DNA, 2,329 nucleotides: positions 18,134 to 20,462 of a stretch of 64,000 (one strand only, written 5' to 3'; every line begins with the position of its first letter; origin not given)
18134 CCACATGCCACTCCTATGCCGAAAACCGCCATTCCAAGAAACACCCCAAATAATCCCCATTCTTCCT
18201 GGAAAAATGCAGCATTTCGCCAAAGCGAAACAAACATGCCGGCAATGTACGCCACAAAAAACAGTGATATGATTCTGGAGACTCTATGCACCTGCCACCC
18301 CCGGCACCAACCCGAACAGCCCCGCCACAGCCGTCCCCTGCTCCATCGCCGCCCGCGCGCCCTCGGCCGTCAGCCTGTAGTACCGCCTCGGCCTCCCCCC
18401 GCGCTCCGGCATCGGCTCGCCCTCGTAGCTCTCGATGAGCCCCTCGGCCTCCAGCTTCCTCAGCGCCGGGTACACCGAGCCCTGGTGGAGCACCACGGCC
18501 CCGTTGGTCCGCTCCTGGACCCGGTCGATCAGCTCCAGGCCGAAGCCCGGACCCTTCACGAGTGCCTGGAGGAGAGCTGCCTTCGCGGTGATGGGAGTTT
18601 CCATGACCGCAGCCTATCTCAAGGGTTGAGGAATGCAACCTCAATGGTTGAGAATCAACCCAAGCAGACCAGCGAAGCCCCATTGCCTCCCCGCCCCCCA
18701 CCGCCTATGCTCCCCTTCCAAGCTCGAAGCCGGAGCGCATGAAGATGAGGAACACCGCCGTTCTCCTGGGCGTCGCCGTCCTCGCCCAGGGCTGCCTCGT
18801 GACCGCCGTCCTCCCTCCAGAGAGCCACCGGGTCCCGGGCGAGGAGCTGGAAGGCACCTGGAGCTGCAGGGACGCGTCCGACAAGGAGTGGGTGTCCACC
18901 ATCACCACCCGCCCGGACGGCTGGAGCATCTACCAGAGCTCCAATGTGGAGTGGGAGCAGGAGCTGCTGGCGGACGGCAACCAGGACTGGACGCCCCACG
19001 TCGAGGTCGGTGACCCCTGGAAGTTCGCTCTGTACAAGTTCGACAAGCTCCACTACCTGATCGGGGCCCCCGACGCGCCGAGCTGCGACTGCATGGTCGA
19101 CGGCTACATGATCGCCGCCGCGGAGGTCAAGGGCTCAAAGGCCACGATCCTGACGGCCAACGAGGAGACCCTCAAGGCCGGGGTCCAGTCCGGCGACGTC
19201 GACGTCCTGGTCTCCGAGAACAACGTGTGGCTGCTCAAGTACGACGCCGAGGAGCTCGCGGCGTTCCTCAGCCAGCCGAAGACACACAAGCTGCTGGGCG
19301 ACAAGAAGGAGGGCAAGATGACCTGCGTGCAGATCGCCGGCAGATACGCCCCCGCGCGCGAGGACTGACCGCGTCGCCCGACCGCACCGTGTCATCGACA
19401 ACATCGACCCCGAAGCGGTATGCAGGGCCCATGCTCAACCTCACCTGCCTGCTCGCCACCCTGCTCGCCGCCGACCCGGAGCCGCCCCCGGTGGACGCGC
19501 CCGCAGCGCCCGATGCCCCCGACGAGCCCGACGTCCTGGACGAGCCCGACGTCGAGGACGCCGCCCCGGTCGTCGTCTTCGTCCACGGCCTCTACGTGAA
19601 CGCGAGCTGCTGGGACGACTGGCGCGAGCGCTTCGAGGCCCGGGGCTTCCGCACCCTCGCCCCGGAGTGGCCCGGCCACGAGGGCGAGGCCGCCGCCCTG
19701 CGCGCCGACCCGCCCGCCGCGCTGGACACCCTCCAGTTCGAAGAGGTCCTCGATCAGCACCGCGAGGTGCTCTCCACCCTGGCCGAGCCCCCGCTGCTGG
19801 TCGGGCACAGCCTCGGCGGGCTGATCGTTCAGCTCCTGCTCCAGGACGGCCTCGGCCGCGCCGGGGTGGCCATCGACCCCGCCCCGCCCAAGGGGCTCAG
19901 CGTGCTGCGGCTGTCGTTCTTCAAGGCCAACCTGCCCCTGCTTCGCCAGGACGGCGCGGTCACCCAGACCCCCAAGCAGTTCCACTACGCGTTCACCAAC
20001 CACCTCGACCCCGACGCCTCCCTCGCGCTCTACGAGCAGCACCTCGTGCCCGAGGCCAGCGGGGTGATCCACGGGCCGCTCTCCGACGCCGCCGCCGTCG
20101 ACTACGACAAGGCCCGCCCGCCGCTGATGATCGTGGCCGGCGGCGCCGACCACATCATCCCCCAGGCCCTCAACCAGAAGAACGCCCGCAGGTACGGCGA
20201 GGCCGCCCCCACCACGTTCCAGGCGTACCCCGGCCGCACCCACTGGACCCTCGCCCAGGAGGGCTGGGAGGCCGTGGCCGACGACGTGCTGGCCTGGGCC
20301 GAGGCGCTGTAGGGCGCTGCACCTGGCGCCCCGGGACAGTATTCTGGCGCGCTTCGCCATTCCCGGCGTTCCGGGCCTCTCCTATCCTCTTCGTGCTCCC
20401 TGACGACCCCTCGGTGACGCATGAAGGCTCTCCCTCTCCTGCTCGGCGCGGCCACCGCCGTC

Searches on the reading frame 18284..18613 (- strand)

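Call 47: search_protein_families(library=pfam, proteins=[window:18284-18604:-], max_evalue=0.001)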
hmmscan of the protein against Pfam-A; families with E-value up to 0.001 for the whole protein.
window:18284-18604:- (106 aa): 1 family
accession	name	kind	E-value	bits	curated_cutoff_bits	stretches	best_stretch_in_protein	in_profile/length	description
PF03551.20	PadR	-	7.2e-20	71.2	27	1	11-85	1-72/75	Transcriptional regulator PadR-like family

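Call 66: search_protein_families(library=padloc, proteins=[window:18287-18613:-], max_evalue=0.01)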
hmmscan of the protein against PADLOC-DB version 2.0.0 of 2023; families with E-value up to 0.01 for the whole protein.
window:18287-18613:- (109 aa): 2 families
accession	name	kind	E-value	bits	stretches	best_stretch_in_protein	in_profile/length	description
PDLC01438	Csa3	-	0.00016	19.8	1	33-91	166-211/305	"CAS-I,CAS-II,CAS-III,CAS-IV,CAS-V,CAS-VI; associated_signaling"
PDLC01720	Csa3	-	0.00065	18.2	1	12-89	28-98/118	Csa3_1_CAS-I-II-III-IV-V-VI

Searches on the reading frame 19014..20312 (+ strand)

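Call 13: search_protein_families(library=pfam, proteins=[window:19227-20312:+], max_evalue=0.001)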
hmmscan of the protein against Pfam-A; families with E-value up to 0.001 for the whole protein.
window:19227-20312:+ (361 aa): 4 families
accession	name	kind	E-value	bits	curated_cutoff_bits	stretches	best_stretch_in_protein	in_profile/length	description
PF12697.13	Abhydrolase_6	-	3.2e-23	84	26.3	1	116-352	1-216/217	Alpha/beta hydrolase family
PF12146.15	Hydrolase_4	-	2.5e-11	43.8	27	1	113-207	4-96/239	Serine aminopeptidase, S33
PF00561.26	Abhydrolase_1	-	1.1e-10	42.1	25.8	1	114-207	1-89/245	alpha/beta hydrolase fold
PF01738.24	DLH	-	0.00048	20.2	21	0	280-340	126-187/217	Dienelactone hydrolase family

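Call 66: search_protein_families(library=padloc, proteins=[window:19014-20309:+], max_evalue=0.01)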
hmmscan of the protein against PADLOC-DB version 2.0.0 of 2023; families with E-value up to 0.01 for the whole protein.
window:19014-20309:+ (432 aa): 0 families
